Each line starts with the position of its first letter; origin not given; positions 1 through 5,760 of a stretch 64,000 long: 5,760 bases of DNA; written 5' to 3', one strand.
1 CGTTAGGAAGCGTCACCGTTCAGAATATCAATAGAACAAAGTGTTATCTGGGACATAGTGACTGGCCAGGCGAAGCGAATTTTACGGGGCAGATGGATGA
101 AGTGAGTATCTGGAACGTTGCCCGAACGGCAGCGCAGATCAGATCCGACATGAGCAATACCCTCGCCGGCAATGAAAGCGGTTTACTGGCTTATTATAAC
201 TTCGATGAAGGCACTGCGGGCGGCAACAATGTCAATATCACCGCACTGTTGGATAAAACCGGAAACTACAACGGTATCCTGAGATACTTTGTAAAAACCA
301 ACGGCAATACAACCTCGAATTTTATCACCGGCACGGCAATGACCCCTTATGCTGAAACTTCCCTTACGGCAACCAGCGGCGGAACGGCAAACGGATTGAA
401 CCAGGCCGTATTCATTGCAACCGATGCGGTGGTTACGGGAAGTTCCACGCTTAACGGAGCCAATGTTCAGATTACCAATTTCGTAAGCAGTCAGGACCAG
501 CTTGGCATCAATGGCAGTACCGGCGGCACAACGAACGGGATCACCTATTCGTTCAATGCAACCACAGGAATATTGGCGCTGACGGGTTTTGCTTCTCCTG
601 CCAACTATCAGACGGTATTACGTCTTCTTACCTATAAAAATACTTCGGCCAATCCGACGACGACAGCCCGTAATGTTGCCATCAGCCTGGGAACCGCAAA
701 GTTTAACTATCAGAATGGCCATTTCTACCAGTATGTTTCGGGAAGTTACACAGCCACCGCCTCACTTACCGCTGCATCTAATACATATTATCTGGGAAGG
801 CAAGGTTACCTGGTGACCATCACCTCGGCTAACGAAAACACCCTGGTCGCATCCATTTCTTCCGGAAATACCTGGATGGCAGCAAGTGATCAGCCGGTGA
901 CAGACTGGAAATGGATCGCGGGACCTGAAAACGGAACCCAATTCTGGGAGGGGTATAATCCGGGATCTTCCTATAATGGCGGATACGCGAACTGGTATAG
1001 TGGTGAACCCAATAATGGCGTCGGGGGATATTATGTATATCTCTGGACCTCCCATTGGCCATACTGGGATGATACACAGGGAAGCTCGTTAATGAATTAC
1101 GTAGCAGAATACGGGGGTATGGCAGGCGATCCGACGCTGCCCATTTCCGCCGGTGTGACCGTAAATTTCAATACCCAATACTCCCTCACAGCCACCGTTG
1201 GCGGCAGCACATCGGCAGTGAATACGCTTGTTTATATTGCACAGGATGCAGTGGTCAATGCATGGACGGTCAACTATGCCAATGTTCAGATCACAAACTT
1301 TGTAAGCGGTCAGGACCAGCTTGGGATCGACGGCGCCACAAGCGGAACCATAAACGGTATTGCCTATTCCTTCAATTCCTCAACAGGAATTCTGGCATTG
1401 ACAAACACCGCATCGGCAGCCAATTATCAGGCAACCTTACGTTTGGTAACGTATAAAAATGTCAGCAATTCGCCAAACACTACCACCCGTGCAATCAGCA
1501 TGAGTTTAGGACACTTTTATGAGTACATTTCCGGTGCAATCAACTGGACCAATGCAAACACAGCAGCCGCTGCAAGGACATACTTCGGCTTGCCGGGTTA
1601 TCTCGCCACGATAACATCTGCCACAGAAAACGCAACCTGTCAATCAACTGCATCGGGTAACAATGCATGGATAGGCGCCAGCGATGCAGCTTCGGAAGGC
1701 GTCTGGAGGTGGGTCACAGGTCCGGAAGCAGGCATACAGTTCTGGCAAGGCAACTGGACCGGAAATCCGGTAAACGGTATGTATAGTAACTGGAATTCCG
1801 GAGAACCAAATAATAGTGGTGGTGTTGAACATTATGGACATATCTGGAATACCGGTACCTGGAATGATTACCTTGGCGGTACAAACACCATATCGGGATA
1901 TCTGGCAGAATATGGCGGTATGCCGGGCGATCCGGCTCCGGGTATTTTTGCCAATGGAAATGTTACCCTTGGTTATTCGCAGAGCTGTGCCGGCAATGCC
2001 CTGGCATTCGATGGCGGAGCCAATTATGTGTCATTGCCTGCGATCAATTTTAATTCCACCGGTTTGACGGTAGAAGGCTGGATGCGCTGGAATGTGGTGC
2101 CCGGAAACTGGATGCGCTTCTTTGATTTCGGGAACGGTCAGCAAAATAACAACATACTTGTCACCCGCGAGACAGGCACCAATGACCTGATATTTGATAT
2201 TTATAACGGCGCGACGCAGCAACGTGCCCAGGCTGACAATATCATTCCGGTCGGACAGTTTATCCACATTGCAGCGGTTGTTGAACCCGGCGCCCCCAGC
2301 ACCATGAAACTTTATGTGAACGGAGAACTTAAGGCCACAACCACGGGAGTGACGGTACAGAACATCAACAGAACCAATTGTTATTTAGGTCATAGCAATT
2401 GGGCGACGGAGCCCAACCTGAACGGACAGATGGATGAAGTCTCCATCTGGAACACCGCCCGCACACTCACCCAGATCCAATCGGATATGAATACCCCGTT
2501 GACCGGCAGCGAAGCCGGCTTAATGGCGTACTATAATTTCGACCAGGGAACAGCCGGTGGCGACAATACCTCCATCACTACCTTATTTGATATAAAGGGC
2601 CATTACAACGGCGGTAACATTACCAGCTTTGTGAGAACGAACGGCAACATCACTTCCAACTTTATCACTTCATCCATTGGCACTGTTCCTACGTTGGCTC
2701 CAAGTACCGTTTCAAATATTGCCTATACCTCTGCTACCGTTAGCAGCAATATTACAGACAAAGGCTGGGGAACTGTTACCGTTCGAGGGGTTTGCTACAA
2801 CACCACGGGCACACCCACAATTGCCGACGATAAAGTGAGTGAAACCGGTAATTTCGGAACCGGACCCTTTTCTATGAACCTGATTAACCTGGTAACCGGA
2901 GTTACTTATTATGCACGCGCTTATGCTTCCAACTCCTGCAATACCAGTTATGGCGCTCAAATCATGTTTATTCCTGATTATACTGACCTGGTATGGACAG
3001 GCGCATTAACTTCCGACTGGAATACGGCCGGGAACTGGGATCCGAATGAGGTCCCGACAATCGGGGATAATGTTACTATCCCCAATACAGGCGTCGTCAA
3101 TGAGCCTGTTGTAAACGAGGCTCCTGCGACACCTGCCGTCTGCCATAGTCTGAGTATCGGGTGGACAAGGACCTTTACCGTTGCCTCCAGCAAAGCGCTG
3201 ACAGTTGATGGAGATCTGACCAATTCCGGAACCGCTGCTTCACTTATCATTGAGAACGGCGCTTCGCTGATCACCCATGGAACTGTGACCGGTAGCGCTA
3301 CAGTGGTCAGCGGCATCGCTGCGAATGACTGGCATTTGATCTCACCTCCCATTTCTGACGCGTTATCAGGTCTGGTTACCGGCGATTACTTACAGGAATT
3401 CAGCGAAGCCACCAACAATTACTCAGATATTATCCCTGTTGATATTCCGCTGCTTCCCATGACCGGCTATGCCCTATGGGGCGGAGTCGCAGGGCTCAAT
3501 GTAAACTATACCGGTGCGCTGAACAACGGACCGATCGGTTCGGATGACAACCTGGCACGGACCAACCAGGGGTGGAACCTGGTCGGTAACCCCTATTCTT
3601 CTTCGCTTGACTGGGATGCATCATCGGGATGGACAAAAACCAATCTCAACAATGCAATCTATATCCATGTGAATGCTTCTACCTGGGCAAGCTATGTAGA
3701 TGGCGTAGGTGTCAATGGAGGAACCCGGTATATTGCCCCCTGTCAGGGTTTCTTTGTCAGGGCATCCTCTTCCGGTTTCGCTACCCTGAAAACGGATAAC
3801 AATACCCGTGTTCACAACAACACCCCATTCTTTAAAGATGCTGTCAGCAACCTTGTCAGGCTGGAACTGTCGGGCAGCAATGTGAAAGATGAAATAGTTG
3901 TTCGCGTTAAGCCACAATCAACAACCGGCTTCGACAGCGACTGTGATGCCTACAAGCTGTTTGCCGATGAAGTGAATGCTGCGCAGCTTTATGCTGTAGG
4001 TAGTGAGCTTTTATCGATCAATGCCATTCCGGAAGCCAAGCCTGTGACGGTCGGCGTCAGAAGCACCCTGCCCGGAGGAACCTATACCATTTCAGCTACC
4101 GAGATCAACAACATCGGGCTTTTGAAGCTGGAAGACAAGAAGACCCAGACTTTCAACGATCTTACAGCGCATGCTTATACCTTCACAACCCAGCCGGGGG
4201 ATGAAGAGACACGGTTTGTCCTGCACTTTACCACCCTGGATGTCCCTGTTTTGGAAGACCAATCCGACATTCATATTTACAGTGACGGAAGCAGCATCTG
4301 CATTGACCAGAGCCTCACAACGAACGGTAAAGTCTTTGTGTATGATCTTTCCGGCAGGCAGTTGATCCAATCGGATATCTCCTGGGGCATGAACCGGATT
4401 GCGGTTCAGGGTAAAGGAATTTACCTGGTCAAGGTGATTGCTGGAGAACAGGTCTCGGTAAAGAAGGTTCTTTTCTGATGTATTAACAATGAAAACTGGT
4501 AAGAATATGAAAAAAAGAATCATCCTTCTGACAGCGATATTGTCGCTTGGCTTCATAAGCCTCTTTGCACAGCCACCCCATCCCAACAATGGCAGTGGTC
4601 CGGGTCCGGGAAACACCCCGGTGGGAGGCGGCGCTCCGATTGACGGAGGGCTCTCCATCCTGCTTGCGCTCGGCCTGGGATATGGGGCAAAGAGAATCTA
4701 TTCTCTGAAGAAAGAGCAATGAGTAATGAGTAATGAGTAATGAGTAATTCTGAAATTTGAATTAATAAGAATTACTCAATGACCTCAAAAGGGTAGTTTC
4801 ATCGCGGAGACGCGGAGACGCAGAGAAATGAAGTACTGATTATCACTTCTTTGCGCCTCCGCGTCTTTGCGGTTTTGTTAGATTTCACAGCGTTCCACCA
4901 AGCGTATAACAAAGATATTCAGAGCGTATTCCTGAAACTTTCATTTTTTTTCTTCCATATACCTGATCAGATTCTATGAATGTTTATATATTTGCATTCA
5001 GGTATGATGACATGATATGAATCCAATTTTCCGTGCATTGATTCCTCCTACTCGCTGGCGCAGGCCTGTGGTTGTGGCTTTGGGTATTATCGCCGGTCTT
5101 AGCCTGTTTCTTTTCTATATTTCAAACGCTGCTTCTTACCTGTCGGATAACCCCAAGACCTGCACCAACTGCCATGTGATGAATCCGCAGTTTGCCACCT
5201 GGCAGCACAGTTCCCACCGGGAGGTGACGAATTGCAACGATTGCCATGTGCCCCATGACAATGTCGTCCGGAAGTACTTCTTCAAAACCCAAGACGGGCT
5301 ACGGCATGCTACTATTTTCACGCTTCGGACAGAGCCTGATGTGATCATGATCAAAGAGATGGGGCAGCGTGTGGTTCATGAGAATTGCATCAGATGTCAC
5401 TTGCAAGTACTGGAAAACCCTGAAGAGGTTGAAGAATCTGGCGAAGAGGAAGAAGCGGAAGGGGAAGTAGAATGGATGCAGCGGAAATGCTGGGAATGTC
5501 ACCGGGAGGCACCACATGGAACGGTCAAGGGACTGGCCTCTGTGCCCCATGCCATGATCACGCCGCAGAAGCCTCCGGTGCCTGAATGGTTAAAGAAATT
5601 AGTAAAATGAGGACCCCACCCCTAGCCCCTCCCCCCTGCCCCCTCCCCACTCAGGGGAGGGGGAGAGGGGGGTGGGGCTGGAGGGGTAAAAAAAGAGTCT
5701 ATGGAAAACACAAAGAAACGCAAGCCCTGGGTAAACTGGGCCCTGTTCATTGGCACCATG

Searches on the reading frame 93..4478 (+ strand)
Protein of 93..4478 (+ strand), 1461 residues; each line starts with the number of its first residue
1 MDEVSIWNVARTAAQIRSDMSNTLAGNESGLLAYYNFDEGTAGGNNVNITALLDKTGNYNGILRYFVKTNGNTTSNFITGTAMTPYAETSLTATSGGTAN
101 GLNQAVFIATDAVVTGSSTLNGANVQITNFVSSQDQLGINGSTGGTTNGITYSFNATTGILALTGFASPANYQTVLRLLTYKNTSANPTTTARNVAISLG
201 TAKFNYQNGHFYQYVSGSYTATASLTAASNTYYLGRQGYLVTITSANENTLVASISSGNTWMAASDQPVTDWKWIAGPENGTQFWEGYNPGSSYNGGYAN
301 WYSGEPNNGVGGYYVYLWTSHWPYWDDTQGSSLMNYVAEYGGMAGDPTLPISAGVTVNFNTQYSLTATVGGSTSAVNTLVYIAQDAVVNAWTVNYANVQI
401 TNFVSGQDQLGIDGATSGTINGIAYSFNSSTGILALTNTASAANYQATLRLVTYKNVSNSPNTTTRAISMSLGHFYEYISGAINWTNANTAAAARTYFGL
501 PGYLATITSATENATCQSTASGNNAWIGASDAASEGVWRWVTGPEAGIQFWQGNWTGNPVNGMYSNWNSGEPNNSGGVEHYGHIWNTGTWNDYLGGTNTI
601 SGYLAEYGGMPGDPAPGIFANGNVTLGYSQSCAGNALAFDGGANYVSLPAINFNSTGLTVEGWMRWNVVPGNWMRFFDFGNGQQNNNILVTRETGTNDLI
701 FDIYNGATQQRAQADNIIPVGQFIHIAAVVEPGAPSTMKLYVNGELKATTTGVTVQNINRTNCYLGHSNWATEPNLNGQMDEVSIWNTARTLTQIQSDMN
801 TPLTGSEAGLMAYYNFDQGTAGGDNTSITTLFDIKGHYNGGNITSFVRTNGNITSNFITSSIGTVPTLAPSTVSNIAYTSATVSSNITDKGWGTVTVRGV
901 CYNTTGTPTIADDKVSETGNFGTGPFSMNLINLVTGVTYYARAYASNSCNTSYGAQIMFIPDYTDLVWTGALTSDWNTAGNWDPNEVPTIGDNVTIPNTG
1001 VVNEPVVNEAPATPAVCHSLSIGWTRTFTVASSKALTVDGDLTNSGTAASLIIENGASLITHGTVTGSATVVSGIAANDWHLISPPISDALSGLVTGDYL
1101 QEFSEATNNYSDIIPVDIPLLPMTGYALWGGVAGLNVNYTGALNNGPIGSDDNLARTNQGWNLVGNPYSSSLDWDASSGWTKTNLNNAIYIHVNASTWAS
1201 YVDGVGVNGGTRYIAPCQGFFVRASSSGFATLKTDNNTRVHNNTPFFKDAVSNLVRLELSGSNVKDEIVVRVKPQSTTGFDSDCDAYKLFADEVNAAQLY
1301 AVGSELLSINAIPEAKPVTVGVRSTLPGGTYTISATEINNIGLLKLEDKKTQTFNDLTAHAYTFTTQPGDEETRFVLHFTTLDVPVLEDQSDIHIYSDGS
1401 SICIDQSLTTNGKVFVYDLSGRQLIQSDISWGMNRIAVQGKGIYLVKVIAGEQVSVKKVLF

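Call 26: search_protein_families(library=pfam, proteins=[window:93-4478:+], max_evalue=0.00001)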
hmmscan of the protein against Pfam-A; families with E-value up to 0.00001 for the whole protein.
window:93-4478:+ (1461 aa): 2 families
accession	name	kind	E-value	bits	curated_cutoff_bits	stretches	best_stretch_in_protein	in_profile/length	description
PF13385.13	Laminin_G_3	-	4.5e-28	98.7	27.6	1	640-796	1-151/151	Concanavalin A-like lectin/glucanases superfamily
PF00059.27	Lectin_C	-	2e-10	41.8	22.6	1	501-593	16-95/107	Lectin C-type domain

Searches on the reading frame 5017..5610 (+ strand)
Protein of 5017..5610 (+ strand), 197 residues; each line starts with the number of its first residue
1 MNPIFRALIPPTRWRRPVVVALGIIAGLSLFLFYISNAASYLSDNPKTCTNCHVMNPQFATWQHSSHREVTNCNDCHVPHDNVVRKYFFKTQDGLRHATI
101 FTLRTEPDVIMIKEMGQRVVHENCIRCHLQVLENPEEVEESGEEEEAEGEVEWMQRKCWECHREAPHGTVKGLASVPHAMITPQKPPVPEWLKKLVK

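Call 26: search_protein_families(library=pfam, proteins=[window:5017-5610:+], max_evalue=0.00001)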
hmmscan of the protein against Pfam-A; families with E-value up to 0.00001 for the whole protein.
window:5017-5610:+ (197 aa): 2 families
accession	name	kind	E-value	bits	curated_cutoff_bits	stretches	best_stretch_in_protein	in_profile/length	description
PF03264.19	Cytochrom_NNT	-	1.7e-12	47.8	24.1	1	18-170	10-172/174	NapC/NirT cytochrome c family, N-terminal region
PF22678.1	Cytochrom_c_NrfB-like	-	9.3e-06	26.5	27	0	39-81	26-69/89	Cytochrome c-type protein NrfB-like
